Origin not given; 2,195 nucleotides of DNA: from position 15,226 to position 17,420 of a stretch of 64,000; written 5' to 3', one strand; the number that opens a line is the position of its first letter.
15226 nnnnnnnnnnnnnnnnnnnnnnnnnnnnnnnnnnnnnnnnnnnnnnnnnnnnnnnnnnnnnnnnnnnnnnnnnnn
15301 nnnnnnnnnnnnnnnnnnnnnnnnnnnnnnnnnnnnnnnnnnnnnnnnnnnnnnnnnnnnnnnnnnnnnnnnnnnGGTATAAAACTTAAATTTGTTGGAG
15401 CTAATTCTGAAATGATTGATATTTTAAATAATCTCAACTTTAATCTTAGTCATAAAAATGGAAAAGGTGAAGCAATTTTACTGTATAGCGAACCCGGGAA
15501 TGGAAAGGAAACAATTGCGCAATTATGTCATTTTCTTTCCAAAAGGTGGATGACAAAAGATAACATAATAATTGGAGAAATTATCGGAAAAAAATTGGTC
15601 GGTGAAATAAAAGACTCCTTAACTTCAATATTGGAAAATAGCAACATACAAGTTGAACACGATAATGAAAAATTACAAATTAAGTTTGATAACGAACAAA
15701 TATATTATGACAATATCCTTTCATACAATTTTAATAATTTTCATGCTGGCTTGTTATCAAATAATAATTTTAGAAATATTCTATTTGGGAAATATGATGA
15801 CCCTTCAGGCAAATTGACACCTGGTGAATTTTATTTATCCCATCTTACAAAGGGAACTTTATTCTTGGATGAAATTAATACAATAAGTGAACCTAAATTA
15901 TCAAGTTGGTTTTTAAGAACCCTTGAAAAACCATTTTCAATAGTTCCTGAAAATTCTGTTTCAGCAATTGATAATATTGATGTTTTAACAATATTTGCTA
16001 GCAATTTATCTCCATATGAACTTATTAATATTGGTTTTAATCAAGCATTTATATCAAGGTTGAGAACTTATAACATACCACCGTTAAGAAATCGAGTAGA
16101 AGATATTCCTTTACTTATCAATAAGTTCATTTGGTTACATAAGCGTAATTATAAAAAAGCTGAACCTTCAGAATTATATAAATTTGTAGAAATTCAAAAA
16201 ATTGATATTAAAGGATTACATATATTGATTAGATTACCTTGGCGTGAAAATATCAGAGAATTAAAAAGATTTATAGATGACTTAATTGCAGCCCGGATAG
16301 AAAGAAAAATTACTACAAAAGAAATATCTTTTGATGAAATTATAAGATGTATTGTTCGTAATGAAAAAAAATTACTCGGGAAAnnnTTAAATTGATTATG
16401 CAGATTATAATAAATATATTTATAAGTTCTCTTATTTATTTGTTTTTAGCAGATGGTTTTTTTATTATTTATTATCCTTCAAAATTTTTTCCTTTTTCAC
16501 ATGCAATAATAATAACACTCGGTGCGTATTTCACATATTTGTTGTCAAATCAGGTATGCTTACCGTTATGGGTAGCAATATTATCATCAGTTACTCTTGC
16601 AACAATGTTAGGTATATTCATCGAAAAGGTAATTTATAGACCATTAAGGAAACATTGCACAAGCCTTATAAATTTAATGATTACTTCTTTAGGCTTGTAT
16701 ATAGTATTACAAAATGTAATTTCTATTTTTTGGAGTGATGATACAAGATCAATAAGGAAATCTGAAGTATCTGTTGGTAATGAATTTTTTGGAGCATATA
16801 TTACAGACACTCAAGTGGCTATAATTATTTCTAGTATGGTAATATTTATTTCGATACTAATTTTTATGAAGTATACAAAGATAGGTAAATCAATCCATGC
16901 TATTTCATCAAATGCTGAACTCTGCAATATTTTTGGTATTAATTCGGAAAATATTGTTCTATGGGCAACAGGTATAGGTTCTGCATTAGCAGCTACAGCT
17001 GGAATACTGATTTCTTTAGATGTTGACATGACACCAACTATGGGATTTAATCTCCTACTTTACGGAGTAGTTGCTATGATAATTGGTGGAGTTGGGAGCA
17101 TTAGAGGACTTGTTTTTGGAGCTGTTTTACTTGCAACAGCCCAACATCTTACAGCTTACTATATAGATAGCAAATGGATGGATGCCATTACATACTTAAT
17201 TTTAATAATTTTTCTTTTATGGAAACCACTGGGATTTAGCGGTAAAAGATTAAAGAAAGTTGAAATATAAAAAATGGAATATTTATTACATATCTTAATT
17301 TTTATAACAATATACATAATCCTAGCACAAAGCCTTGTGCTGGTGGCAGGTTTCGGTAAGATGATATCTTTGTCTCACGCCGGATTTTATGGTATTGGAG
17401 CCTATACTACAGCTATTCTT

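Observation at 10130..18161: Liv-type ABC importer operon carrying an embedded B12-radical SAM enzyme and a degenerate sigma54-type AAA+ protein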

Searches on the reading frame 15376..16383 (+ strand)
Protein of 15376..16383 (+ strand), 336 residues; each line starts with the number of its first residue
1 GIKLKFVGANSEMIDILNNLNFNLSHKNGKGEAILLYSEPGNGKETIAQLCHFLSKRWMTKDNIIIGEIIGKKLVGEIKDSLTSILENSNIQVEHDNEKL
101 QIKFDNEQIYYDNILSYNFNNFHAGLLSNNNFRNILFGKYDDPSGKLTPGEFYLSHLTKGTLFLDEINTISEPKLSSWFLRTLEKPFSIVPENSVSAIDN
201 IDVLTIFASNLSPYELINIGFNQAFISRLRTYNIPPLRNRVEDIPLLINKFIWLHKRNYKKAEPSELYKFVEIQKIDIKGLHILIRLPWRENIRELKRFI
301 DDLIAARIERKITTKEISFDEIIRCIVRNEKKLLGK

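Call 112: find_homologous_proteins(query=A8, max_evalue=1e-20)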
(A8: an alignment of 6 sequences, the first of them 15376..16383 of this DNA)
Query A8 (6 sequences) (336 aa, profile of the alignment): 576 proteins with E <= 1e-20 among 8000 candidates; the best 120 are listed.
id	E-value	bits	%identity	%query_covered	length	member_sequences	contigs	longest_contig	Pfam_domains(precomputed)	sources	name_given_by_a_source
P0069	4.3e-133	462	48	97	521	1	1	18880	PF00158.33,PF25601.2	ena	-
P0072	9.3e-122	425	31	90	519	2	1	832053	PF00158.33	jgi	-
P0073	2.8e-81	292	33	88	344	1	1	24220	PF00158.33,PF25601.2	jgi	jgi:DNA-binding NtrC family response regulator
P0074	1.5e-69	253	32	89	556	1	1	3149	PF00158.33,PF25601.2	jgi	jgi:hypothetical protein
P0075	1.4e-52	197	38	53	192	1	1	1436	PF25601.2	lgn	-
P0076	7.4e-32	129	34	46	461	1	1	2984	PF00158.33,PF07724.21,PF25601.2,PF02954.26,PF00004.36,PF14532.13,PF07728.21,PF00072.31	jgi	jgi:DNA-binding NtrC family response regulator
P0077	7.3e-31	126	27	90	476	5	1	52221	PF00158.33,PF25601.2,PF02954.26,PF14532.13,PF07728.21,PF00072.31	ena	-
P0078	1.3e-29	122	31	57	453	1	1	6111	PF00158.33,PF07724.21,PF25601.2,PF02954.26,PF00004.36,PF14532.13,PF07728.21,PF00072.31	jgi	jgi:DNA-binding NtrC family response regulator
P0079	4.3e-29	120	32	57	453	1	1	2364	PF00158.33,PF07724.21,PF25601.2,PF02954.26,PF00004.36,PF14532.13,PF07728.21,PF00072.31,PF01078.28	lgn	-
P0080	5.4e-29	120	31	59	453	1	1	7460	PF00158.33,PF07724.21,PF25601.2,PF02954.26,PF14532.13,PF07728.21,PF00072.31,PF01078.28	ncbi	ncbi:MAG: sigma-54-dependent transcriptional regulator [Thermodesulfobacteriota bacterium]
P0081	5.4e-29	120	31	59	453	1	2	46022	PF00158.33,PF07724.21,PF25601.2,PF02954.26,PF14532.13,PF07728.21,PF00072.31,PF01078.28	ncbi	ncbi:MAG: sigma-54-dependent transcriptional regulator [Thermodesulfobacteriota bacterium]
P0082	9.6e-29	119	31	57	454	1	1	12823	PF00158.33,PF07724.21,PF25601.2,PF02954.26,PF23198.2,PF00004.36,PF14532.13,PF07728.21,PF00072.31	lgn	-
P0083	2.2e-28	118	30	57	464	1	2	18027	PF00158.33,PF07724.21,PF25601.2,PF02954.26,PF00004.36,PF14532.13,PF07728.21,PF00072.31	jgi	jgi:DNA-binding NtrC family response regulator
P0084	3.8e-28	117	32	54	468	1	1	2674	PF20030.6,PF00158.33,PF25601.2,PF02954.26,PF00004.36,PF14532.13,PF07728.21,PF01078.28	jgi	jgi:transcriptional regulator with PAS, ATPase and Fis domain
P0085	2.0e-26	111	35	43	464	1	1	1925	PF00158.33,PF25601.2,PF14532.13,PF07728.21,PF01078.28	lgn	-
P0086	2.0e-26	111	32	55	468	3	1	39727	PF00158.33,PF25601.2,PF02954.26,PF14532.13,PF07728.21,PF00072.31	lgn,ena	-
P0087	2.4e-26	111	28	80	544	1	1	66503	PF13185.13,PF00158.33,PF07724.21,PF25601.2,PF01590.33,PF02954.26,PF00004.36,PF14532.13,PF07728.21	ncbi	-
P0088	4.2e-26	110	31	45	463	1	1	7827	PF00158.33,PF25601.2,PF02954.26,PF00004.36,PF14532.13,PF07728.21,PF00072.31,PF01078.28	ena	-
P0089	6.2e-26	110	28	54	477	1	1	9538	PF00158.33,PF25601.2,PF02954.26,PF14532.13,PF07728.21,PF00072.31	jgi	jgi:DNA-binding NtrC family response regulator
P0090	8.6e-26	109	29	64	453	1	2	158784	PF00158.33,PF25601.2,PF02954.26,PF00004.36,PF14532.13,PF07728.21,PF00072.31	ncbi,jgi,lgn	ncbi:MAG: sigma-54 dependent transcriptional regulator [Bryobacteraceae bacterium]|jgi:two-component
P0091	9.2e-26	109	35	46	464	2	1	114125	PF00158.33,PF07724.21,PF25601.2,PF02954.26,PF00004.36,PF14532.13,PF07728.21,PF00072.31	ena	-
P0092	1.1e-25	109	31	55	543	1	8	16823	PF13185.13,PF00158.33,PF25601.2,PF01590.33,PF02954.26,PF13492.13,PF00004.36,PF14532.13,PF07728.21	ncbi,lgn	-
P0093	1.1e-25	109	29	55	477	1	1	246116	PF00158.33,PF25601.2,PF02954.26,PF14532.13,PF07728.21,PF00072.31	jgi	jgi:DNA-binding NtrC family response regulator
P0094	1.4e-25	108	27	89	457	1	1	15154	PF00158.33,PF25601.2,PF02954.26,PF00004.36,PF14532.13,PF07728.21,PF00072.31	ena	-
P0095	1.5e-25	108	28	89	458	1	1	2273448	PF00158.33,PF25601.2,PF02954.26,PF00004.36,PF14532.13,PF07728.21,PF00072.31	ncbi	ncbi:MAG: sigma-54-dependent transcriptional regulator [Tenuifilaceae bacterium]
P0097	2.0e-25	108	37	43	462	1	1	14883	PF00158.33,PF25601.2,PF02954.26,PF14532.13,PF07728.21,PF01078.28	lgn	-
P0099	2.4e-25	108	33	54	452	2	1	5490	PF13426.14,PF00158.33,PF25601.2,PF02954.26,PF00004.36,PF00989.32,PF14532.13,PF07728.21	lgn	-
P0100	2.4e-25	108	31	51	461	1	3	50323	PF00158.33,PF25601.2,PF02954.26,PF14532.13,PF07728.21,PF00072.31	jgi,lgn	-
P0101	3.0e-25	107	39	42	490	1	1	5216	PF00158.33,PF07724.21,PF25601.2,PF02954.26,PF14532.13,PF07728.21,PF00072.31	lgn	-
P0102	4.0e-25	107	31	55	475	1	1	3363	PF00158.33,PF25601.2,PF02954.26,PF00004.36,PF14532.13,PF07728.21,PF01078.28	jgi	jgi:transcriptional regulator with PAS, ATPase and Fis domain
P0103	4.1e-25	107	27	55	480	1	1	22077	PF00158.33,PF25601.2,PF02954.26,PF14532.13,PF07728.21,PF00072.31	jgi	jgi:DNA-binding NtrC family response regulator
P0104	4.2e-25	107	31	60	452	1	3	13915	PF00158.33,PF07724.21,PF25601.2,PF02954.26,PF14532.13,PF07728.21,PF00072.31,PF01078.28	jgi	jgi:DNA-binding NtrC family response regulator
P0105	4.5e-25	107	26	55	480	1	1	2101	PF00158.33,PF25601.2,PF02954.26,PF14532.13,PF07728.21,PF00072.31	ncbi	-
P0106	4.6e-25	107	33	43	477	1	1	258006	PF00158.33,PF25601.2,PF02954.26,PF00004.36,PF14532.13,PF07728.21,PF00072.31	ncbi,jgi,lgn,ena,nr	ncbi:MAG TPA: sigma-54 dependent transcriptional regulator [Terriglobales bacterium]|nr:sigma-54 dep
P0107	5.2e-25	107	35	47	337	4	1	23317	PF00158.33,PF07724.21,PF25601.2,PF02954.26,PF14532.13,PF07728.21,PF01078.28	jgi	jgi:transcriptional regulator with PAS, ATPase and Fis domain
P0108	5.2e-25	107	34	43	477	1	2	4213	PF00158.33,PF25601.2,PF02954.26,PF00004.36,PF14532.13,PF07728.21,PF00072.31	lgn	-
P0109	5.5e-25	107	43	31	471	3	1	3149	PF00158.33,PF07724.21,PF25601.2,PF02954.26,PF00004.36,PF00989.32,PF14532.13,PF07728.21,PF01078.28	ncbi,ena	-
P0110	7.1e-25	106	30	54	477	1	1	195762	PF00158.33,PF25601.2,PF02954.26,PF14532.13,PF07728.21,PF00072.31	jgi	jgi:DNA-binding NtrC family response regulator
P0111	7.2e-25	106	30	55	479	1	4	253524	PF00158.33,PF07724.21,PF25601.2,PF02954.26,PF14532.13,PF07728.21,PF00072.31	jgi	jgi:DNA-binding NtrC family response regulator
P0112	8.6e-25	106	29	55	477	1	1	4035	PF00158.33,PF25601.2,PF02954.26,PF00004.36,PF14532.13,PF07728.21,PF00072.31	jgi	jgi:DNA-binding NtrC family response regulator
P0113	8.8e-25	106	30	54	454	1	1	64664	PF00158.33,PF07724.21,PF25601.2,PF02954.26,PF00004.36,PF14532.13,PF07728.21,PF00072.31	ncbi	-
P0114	9.2e-25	106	27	54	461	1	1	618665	PF00158.33,PF25601.2,PF02954.26,PF14532.13,PF07728.21,PF00072.31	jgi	jgi:DNA-binding NtrC family response regulator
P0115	9.5e-25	106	31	58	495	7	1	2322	PF00158.33,PF25601.2,PF02954.26,PF03709.22,PF14532.13,PF07728.21,PF06490.18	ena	-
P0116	1.0e-24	106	26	55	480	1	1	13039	PF00158.33,PF25601.2,PF02954.26,PF14532.13,PF07728.21,PF00072.31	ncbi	-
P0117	1.0e-24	106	27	54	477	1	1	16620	PF00158.33,PF25601.2,PF02954.26,PF14532.13,PF07728.21,PF00072.31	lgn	-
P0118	1.0e-24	106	37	43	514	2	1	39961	PF13185.13,PF00158.33,PF07724.21,PF25601.2,PF01590.33,PF02954.26,PF00004.36,PF14532.13,PF07728.21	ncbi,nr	ncbi:MAG TPA: sigma 54-interacting transcriptional regulator [Humisphaera sp.]|nr:sigma 54-interacti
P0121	1.1e-24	106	33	54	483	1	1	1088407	PF00158.33,PF07724.21,PF25601.2,PF02954.26,PF14532.13,PF07728.21,PF00072.31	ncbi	-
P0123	1.7e-24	105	34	43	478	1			PF00158.33,PF25601.2,PF02954.26,PF14532.13,PF07728.21,PF00072.31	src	-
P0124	1.8e-24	105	27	54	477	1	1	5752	PF00158.33,PF25601.2,PF02954.26,PF14532.13,PF07728.21,PF00072.31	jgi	jgi:DNA-binding NtrC family response regulator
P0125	1.8e-24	105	33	60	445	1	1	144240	PF00158.33,PF25601.2,PF02954.26,PF18024.8,PF00004.36,PF14532.13,PF07728.21,PF00072.31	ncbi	-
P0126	1.9e-24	105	36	40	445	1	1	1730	PF13596.13,PF13426.14,PF13188.14,PF00158.33,PF25601.2,PF02954.26,PF08448.17,PF00989.32,PF14532.13,PF07728.21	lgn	-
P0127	2.1e-24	105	31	50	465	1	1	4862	PF00158.33,PF25601.2,PF02954.26,PF14532.13,PF07728.21,PF00072.31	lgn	-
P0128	2.1e-24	105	34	43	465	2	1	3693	PF00158.33,PF25601.2,PF02954.26,PF14532.13,PF07728.21,PF00072.31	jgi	jgi:DNA-binding NtrC family response regulator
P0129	2.5e-24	104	36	46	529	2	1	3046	PF13185.13,PF00158.33,PF25601.2,PF01590.33,PF02954.26,PF14532.13,PF07728.21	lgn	-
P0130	2.6e-24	104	35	42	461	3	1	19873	PF00158.33,PF07724.21,PF25601.2,PF02954.26,PF14532.13,PF07728.21,PF01078.28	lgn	-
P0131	2.6e-24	104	37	45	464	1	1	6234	PF00158.33,PF25601.2,PF02954.26,PF08448.17,PF00989.32,PF14532.13,PF07728.21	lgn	-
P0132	2.8e-24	104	35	43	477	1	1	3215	PF00158.33,PF25601.2,PF02954.26,PF14532.13,PF07728.21,PF00072.31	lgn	-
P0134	3.0e-24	104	36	40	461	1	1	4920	PF13596.13,PF13426.14,PF13188.14,PF00158.33,PF25601.2,PF02954.26,PF08448.17,PF00989.32,PF14532.13,PF07728.21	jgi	jgi:PAS domain S-box-containing protein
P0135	3.0e-24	104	33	43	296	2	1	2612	PF00158.33,PF07724.21,PF25601.2,PF02954.26,PF00004.36,PF14532.13,PF07728.21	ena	-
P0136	3.1e-24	104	30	56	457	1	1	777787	PF00158.33,PF25601.2,PF02954.26,PF00004.36,PF14532.13,PF07728.21,PF00072.31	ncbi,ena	-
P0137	3.5e-24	104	33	43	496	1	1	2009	PF08447.19,PF13426.14,PF00158.33,PF07724.21,PF25601.2,PF02954.26,PF08448.17,PF00004.36,PF00989.32,PF14532.13,PF07728.21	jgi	jgi:PAS domain S-box-containing protein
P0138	3.5e-24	104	28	66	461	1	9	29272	PF00158.33,PF25601.2,PF02954.26,PF14532.13,PF07728.21,PF00072.31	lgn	-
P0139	3.8e-24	104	27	54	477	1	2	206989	PF00158.33,PF25601.2,PF02954.26,PF14532.13,PF07728.21,PF00072.31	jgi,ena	-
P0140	3.8e-24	104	34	57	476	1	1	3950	PF00158.33,PF07724.21,PF25601.2,PF02954.26,PF14532.13,PF07728.21,PF00072.31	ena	-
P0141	3.9e-24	104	26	82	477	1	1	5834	PF00158.33,PF25601.2,PF02954.26,PF14532.13,PF07728.21,PF00072.31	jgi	jgi:DNA-binding NtrC family response regulator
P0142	4.0e-24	104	32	45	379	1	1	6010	PF00158.33,PF07724.21,PF25601.2,PF02954.26,PF18024.8,PF14532.13,PF07728.21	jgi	jgi:DNA-binding NtrC family response regulator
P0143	4.1e-24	104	32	54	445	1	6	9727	PF13596.13,PF08447.19,PF13426.14,PF13188.14,PF00158.33,PF25601.2,PF02954.26,PF08448.17,PF00989.32,PF14532.13,PF07728.21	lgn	-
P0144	4.3e-24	104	29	55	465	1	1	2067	PF00158.33,PF25601.2,PF02954.26,PF14532.13,PF07728.21,PF00072.31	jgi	jgi:DNA-binding NtrC family response regulator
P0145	4.3e-24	104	35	40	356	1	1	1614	PF00158.33,PF25601.2,PF02954.26,PF14532.13,PF07728.21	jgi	jgi:transcriptional regulator with PAS, ATPase and Fis domain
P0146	4.4e-24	104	30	54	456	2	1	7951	PF00158.33,PF07724.21,PF25601.2,PF02954.26,PF00004.36,PF14532.13,PF07728.21,PF00072.31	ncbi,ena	-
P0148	4.7e-24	103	29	54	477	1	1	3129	PF00158.33,PF25601.2,PF02954.26,PF14532.13,PF07728.21,PF00072.31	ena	-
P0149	4.8e-24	103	36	43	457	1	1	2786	PF00158.33,PF07724.21,PF25601.2,PF02954.26,PF14532.13,PF07728.21,PF00072.31,PF01078.28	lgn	-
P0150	4.9e-24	103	35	45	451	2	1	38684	PF00158.33,PF25601.2,PF02954.26,PF00004.36,PF14532.13,PF07728.21,PF00072.31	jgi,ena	-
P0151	4.9e-24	103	33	54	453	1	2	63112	PF00158.33,PF07724.21,PF25601.2,PF02954.26,PF14532.13,PF00072.31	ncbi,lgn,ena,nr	ncbi:sigma-54-dependent Fis family transcriptional regulator [bacterium]|nr:sigma-54-dependent Fis f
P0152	5.0e-24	103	33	46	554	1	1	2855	PF13185.13,PF00158.33,PF25601.2,PF01590.33,PF02954.26,PF14532.13,PF07728.21,PF01078.28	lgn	-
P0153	5.2e-24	103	30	55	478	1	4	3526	PF00158.33,PF25601.2,PF02954.26,PF14532.13,PF07728.21,PF00072.31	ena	-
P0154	6.1e-24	103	34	45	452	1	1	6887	PF00158.33,PF25601.2,PF02954.26,PF00004.36,PF14532.13,PF07728.21,PF00072.31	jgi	jgi:two-component system, NtrC family, nitrogen regulation response regulator NtrX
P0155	6.4e-24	103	33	45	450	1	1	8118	PF00158.33,PF25601.2,PF02954.26,PF14532.13,PF07728.21,PF00072.31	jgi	jgi:two-component system nitrogen regulation response regulator NtrX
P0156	7.0e-24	103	27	55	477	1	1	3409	PF00158.33,PF25601.2,PF02954.26,PF14532.13,PF07728.21,PF00072.31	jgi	jgi:DNA-binding NtrC family response regulator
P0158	7.2e-24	103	33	46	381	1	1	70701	PF00158.33,PF25601.2,PF02954.26,PF00004.36,PF14532.13,PF07728.21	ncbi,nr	ncbi:MAG: sigma 54-interacting transcriptional regulator [Deltaproteobacteria bacterium]|nr:sigma 54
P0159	7.2e-24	103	28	64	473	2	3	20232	PF00158.33,PF25601.2,PF02954.26,PF00004.36,PF14532.13,PF07728.21,PF00072.31,PF01078.28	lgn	-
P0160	7.2e-24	103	30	54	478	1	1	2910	PF00158.33,PF25601.2,PF02954.26,PF14532.13,PF07728.21,PF00072.31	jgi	jgi:DNA-binding NtrC family response regulator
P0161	7.5e-24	103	29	71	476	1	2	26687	PF00158.33,PF25601.2,PF02954.26,PF14532.13,PF07728.21,PF06490.18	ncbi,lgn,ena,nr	ncbi:MAG TPA: sigma-54-dependent Fis family transcriptional regulator [Gammaproteobacteria bacterium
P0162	7.9e-24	103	35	43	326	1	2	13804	PF00158.33,PF25601.2,PF02954.26,PF00004.36,PF14532.13,PF07728.21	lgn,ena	-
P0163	8.0e-24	103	34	43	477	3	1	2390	PF00158.33,PF25601.2,PF02954.26,PF00004.36,PF14532.13,PF07728.21,PF00072.31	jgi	jgi:DNA-binding NtrC family response regulator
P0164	8.1e-24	103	31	45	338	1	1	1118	PF00158.33,PF07724.21,PF25601.2,PF02954.26,PF00004.36,PF14532.13,PF07728.21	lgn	-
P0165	8.2e-24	103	30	43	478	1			PF00158.33,PF25601.2,PF02954.26,PF14532.13,PF07728.21,PF00072.31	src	-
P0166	8.7e-24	103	30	54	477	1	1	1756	PF00158.33,PF25601.2,PF02954.26,PF14532.13,PF07728.21,PF00072.31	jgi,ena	-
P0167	1.1e-23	102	28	58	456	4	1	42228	PF00158.33,PF25601.2,PF02954.26,PF14532.13,PF07728.21,PF00072.31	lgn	-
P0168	1.1e-23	102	34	57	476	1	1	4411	PF00158.33,PF07724.21,PF25601.2,PF02954.26,PF14532.13,PF07728.21,PF00072.31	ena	-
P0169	1.2e-23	102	31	55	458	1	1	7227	PF00158.33,PF25601.2,PF02954.26,PF00004.36,PF14532.13,PF07728.21,PF00072.31,PF01078.28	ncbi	-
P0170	1.2e-23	102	35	49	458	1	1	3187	PF00158.33,PF07724.21,PF25601.2,PF02954.26,PF14532.13,PF07728.21,PF00072.31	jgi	jgi:DNA-binding NtrC family response regulator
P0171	1.3e-23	102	28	57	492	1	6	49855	PF08447.19,PF13426.14,PF00158.33,PF25601.2,PF02954.26,PF08448.17,PF00004.36,PF00989.32,PF14532.13,PF07728.21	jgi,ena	-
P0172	1.3e-23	102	27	55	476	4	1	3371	PF00158.33,PF25601.2,PF02954.26,PF14532.13,PF07728.21,PF00072.31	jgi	-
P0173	1.4e-23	102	35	46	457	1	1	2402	PF00158.33,PF25601.2,PF02954.26,PF14532.13,PF00072.31,PF01078.28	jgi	-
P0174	1.6e-23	102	33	48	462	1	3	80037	PF00158.33,PF25601.2,PF02954.26,PF14532.13,PF07728.21,PF00072.31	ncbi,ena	-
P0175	1.6e-23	102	32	43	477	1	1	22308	PF00158.33,PF25601.2,PF02954.26,PF14532.13,PF07728.21,PF00072.31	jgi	jgi:DNA-binding NtrC family response regulator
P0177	1.8e-23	102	28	59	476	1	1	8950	PF00158.33,PF25601.2,PF02954.26,PF00004.36,PF14532.13,PF07728.21,PF00072.31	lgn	-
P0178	1.8e-23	102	34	57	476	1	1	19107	PF00158.33,PF07724.21,PF25601.2,PF02954.26,PF14532.13,PF07728.21,PF00072.31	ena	-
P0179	1.8e-23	102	34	57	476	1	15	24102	PF00158.33,PF07724.21,PF25601.2,PF02954.26,PF14532.13,PF07728.21,PF00072.31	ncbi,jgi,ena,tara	tara:strand:- start:149 stop:1579 length:1431 start_codon:yes stop_codon:yes gene_type:complete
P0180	1.9e-23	101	34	57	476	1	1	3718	PF00158.33,PF07724.21,PF25601.2,PF02954.26,PF14532.13,PF07728.21,PF00072.31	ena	-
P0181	2.0e-23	101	29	55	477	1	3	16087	PF00158.33,PF25601.2,PF02954.26,PF14532.13,PF07728.21,PF00072.31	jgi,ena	-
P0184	2.4e-23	101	27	69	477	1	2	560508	PF00158.33,PF25601.2,PF02954.26,PF14532.13,PF07728.21,PF00072.31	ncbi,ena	ncbi:MAG: sigma-54 dependent transcriptional regulator [Terriglobales bacterium]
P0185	2.4e-23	101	34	51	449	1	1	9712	PF00158.33,PF25601.2,PF02954.26,PF14532.13,PF07728.21,PF00072.31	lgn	-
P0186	2.4e-23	101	31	54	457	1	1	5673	PF00158.33,PF07724.21,PF25601.2,PF02954.26,PF00004.36,PF14532.13,PF07728.21,PF00072.31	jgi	jgi:two-component system response regulator HydG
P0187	2.5e-23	101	34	56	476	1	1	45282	PF00158.33,PF07724.21,PF25601.2,PF02954.26,PF14532.13,PF07728.21,PF00072.31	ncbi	-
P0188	2.6e-23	101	32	56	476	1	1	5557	PF00158.33,PF07724.21,PF25601.2,PF02954.26,PF14532.13,PF07728.21,PF00072.31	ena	-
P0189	2.6e-23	101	33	46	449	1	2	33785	PF00158.33,PF25601.2,PF02954.26,PF14532.13,PF07728.21,PF00072.31,PF01078.28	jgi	jgi:two-component system response regulator AtoC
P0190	2.7e-23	101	34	56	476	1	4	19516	PF00158.33,PF07724.21,PF25601.2,PF02954.26,PF14532.13,PF07728.21,PF00072.31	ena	-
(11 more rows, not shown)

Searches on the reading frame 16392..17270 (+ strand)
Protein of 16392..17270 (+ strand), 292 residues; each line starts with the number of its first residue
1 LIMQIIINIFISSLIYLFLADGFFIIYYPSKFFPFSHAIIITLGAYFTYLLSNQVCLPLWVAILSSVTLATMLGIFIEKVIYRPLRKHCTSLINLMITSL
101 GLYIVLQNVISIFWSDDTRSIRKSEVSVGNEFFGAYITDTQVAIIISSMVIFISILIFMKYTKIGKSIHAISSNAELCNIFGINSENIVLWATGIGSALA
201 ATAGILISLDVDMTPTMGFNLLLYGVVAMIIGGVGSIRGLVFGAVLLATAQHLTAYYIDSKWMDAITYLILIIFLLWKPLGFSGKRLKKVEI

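Call 3: search_protein_families(library=pfam, proteins=[window:16392-17270:+], max_evalue=0.01)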
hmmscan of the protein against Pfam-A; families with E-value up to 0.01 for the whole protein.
window:16392-17270:+ (292 aa): 1 family
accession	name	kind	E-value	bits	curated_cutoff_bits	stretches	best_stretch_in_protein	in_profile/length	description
PF02653.21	BPD_transp_2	-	6.7e-34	117.7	26.8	1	5-275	1-269/269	Branched-chain amino acid transport system / permease component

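Call 4: search_protein_families(library=ncbifam, proteins=[window:16392-17270:+], max_evalue=0.01)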
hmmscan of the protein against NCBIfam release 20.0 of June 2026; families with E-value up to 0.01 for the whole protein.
window:16392-17270:+ (292 aa): 9 families
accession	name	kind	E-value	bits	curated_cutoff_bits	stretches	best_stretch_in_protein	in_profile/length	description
TIGR03409.1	urea_trans_UrtB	equivalog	4.8e-35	121.6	250.3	1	4-283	3-286/291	urea ABC transporter permease subunit UrtB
NF008011.0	PRK10740.1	equivalog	1.9e-27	96.7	379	1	4-285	10-302/308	high-affinity branched-chain amino acid ABC transporter permease LivH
TIGR03622.1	urea_t_UrtB_arc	equivalog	1.4e-22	80.4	374.25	1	10-284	7-278/284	urea ABC transporter, permease protein UrtB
NF040906.3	GguB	equivalog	8.6e-08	31.8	450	1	142-273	227-364/375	multiple monosaccharide ABC transporter permease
NF007014.0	PRK09478.1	equivalog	8.6e-06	25.3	386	1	49-272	95-322/336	galactose/methyl galactoside ABC transporter permease MglC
TIGR03408.1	urea_trans_UrtC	equivalog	5e-05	23.2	296.2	1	142-276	169-305/313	urea ABC transporter permease subunit UrtC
NF007067.0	PRK09512.1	equivalog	0.0003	20.1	398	1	44-247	84-285/321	ribose ABC transporter permease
NF008630.0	PRK11618.1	equivalog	0.00051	19.3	363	1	4-276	34-307/331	galactofuranose ABC transporter, permease protein YjfF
NF008441.0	PRK11285.1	equivalog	0.0015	17.7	378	1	33-252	82-296/333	L-arabinose ABC transporter permease AraH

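Call 11: search_protein_families(library=padloc, proteins=[window:16392-17270:+], max_evalue=0.01)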
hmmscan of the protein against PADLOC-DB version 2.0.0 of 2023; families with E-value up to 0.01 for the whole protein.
window:16392-17270:+ (292 aa): 0 families
